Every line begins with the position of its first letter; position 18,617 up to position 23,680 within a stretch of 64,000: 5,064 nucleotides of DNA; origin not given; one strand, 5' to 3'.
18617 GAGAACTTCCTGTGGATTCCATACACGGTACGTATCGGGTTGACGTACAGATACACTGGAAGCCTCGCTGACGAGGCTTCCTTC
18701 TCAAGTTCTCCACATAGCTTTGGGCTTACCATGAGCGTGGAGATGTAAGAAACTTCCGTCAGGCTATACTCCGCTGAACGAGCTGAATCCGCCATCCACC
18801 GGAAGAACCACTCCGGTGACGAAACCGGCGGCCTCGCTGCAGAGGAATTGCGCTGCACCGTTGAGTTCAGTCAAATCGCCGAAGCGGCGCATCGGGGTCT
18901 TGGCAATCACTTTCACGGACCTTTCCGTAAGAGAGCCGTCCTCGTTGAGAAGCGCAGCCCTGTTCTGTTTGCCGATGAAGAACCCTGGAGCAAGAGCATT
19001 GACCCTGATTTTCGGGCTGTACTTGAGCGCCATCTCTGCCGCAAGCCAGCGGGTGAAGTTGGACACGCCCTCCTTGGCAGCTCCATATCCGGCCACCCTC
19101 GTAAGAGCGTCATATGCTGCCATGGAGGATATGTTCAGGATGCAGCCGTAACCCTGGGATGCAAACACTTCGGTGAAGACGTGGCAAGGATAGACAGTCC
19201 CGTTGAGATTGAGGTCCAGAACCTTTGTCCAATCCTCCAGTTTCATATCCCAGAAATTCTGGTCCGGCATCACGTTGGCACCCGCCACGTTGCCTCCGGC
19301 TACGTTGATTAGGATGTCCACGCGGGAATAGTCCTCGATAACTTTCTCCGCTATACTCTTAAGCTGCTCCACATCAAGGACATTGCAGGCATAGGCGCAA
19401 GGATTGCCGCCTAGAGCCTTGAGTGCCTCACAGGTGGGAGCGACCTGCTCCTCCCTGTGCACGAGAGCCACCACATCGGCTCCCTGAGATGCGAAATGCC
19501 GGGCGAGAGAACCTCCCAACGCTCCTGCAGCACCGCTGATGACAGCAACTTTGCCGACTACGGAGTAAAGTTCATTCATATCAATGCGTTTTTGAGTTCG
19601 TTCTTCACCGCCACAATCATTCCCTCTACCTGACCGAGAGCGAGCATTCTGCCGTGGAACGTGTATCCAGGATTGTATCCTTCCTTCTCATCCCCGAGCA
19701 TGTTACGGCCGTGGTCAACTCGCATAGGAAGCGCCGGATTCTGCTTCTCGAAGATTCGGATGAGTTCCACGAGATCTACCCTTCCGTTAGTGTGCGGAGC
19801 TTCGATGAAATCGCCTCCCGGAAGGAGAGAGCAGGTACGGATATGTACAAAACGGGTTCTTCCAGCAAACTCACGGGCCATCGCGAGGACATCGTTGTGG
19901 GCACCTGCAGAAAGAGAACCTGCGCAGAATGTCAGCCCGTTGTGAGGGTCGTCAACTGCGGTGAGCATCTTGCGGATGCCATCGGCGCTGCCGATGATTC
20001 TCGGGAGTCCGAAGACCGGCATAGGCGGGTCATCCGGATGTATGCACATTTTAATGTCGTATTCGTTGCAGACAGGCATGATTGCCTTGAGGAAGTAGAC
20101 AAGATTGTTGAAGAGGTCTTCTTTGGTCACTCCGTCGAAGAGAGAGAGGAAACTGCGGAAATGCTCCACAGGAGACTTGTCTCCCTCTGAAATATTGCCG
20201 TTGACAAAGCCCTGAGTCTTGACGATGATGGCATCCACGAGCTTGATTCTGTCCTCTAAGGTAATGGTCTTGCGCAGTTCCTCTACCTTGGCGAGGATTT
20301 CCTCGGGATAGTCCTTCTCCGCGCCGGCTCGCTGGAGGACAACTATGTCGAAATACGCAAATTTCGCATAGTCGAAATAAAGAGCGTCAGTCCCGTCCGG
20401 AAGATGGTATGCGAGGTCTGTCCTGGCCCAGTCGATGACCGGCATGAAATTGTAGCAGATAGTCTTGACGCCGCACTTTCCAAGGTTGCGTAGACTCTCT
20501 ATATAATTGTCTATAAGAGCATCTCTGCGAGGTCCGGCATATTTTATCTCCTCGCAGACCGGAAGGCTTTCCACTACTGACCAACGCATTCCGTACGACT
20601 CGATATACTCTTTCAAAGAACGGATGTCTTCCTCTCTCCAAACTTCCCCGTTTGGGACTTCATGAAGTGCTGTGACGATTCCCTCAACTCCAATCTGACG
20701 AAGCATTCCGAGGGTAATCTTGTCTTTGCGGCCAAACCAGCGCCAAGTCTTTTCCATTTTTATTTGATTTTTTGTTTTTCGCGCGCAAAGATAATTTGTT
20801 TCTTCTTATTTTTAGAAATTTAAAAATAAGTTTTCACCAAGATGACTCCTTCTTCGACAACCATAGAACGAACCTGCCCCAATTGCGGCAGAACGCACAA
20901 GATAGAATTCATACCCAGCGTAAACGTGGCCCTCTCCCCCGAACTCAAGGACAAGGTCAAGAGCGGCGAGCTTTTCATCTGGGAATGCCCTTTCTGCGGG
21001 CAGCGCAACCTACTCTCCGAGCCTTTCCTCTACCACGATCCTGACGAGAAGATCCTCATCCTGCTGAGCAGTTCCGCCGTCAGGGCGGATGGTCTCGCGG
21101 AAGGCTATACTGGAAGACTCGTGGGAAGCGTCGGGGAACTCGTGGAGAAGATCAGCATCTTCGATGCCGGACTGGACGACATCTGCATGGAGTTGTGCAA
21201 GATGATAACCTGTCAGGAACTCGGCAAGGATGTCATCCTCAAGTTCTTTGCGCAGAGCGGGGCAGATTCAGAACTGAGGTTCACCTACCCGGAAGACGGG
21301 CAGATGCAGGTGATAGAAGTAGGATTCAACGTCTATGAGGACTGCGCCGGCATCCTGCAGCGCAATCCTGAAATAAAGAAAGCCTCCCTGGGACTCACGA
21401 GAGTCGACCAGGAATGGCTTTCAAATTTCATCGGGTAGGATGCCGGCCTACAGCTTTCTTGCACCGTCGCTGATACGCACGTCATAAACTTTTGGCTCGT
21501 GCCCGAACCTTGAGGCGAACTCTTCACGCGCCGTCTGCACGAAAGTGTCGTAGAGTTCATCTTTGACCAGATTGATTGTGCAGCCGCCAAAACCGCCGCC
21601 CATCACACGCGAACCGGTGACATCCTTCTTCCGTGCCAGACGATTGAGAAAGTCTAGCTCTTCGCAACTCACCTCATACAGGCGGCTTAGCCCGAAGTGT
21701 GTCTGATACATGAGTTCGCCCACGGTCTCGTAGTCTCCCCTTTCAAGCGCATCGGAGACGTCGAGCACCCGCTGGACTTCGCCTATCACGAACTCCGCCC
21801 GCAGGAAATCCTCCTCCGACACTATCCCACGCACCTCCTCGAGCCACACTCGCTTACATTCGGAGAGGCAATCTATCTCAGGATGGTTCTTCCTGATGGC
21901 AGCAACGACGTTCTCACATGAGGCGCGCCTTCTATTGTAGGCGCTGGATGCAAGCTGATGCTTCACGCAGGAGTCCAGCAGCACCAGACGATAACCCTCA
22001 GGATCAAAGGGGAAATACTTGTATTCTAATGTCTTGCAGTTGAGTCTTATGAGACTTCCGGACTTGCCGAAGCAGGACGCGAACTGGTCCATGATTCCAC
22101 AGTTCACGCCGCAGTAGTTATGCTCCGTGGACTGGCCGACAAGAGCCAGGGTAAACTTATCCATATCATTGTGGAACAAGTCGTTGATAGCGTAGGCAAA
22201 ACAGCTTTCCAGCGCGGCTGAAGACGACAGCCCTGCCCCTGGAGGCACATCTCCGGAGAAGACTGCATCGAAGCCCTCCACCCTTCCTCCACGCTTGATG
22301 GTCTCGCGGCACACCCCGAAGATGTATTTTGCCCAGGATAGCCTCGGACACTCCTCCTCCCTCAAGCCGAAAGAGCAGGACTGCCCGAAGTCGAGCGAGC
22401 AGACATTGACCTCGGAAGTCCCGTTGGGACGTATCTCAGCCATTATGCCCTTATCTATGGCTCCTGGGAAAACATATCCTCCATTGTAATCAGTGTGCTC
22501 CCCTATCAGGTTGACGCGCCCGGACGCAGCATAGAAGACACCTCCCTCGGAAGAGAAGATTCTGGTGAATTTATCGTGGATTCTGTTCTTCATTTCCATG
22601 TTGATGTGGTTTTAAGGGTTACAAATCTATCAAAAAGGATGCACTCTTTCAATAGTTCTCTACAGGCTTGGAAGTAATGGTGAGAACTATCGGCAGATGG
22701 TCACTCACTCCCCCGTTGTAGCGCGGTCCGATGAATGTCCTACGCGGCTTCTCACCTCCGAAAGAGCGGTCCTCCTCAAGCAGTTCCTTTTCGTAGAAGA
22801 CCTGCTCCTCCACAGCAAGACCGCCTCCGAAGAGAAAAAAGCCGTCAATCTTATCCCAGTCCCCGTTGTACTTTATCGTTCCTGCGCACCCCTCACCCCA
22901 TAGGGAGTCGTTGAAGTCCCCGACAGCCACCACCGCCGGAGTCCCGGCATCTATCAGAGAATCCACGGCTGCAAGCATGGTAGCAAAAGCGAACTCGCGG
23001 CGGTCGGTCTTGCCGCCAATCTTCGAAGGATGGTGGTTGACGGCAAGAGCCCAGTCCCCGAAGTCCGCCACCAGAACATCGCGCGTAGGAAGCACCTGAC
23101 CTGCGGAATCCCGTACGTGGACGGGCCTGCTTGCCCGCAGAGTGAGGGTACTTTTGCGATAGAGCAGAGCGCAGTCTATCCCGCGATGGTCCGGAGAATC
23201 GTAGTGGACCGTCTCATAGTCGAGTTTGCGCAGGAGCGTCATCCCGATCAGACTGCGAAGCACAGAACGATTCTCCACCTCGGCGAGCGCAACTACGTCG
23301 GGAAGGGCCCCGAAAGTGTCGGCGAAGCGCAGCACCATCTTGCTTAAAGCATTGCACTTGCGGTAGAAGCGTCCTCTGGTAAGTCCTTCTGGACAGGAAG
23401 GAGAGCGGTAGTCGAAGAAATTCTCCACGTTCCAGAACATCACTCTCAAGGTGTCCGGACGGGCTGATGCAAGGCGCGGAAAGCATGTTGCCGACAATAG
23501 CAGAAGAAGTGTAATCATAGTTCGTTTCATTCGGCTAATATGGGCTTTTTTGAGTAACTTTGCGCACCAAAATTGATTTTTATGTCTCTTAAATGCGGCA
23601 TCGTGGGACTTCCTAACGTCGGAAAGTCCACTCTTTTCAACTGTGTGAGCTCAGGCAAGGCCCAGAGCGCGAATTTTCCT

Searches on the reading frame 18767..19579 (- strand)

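Call 40: search_protein_families(library=pfam, proteins=[window:18767-19579:-], max_evalue=0.00001)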
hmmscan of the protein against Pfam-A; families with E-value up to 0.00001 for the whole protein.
window:18767-19579:- (271 aa): 4 families
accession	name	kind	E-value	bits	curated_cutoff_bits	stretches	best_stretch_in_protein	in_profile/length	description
PF13561.12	adh_short_C2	-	1.9e-46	159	27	1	16-266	1-236/236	Enoyl-(Acyl carrier protein) reductase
PF00106.31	adh_short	-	8e-40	136.8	26.6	1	10-201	1-182/195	short chain dehydrogenase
PF08659.16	KR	-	4.9e-12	46.6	22.6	1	13-179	4-163/180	KR domain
PF01370.27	Epimerase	-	7.7e-08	32.5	20.9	1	13-199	2-176/240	NAD dependent epimerase/dehydratase family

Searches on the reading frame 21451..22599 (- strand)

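Call 40: search_protein_families(library=pfam, proteins=[window:21451-22599:-], max_evalue=0.00001)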
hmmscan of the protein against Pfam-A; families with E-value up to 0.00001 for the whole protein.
window:21451-22599:- (383 aa): 3 families
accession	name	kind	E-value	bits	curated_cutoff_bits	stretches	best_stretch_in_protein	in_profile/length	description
PF10509.15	GalKase_gal_bdg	-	4.8e-20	71.3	23.1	1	10-58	2-49/49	Galactokinase galactose-binding signature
PF00288.32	GHMP_kinases_N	-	1.7e-19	70.3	22.3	1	92-179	2-87/87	GHMP kinases N terminal domain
PF08544.19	GHMP_kinases_C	-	5.8e-08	33.5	21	1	283-348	3-69/85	GHMP kinases C terminal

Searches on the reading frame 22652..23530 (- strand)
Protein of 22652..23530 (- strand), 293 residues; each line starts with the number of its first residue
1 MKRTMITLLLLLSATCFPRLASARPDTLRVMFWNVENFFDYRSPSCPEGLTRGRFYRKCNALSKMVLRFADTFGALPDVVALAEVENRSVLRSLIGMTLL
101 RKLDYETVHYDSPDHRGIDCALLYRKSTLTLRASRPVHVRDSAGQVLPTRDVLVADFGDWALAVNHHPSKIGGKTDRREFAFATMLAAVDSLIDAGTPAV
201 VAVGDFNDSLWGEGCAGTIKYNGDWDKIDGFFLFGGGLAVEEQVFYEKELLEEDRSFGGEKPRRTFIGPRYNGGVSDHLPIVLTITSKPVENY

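Call 40: search_protein_families(library=pfam, proteins=[window:22652-23530:-], max_evalue=0.00001)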
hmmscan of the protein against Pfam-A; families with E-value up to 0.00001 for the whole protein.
window:22652-23530:- (293 aa): 2 families
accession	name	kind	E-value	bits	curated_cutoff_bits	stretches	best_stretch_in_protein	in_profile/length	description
PF19580.5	Exo_endo_phos_3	-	2.8e-40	138.7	27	2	30-209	2-197/311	Endonuclease/Exonuclease/phosphatase family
PF03372.29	Exo_endo_phos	-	3e-07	30.9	24.5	1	32-241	2-209/225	Endonuclease/Exonuclease/phosphatase family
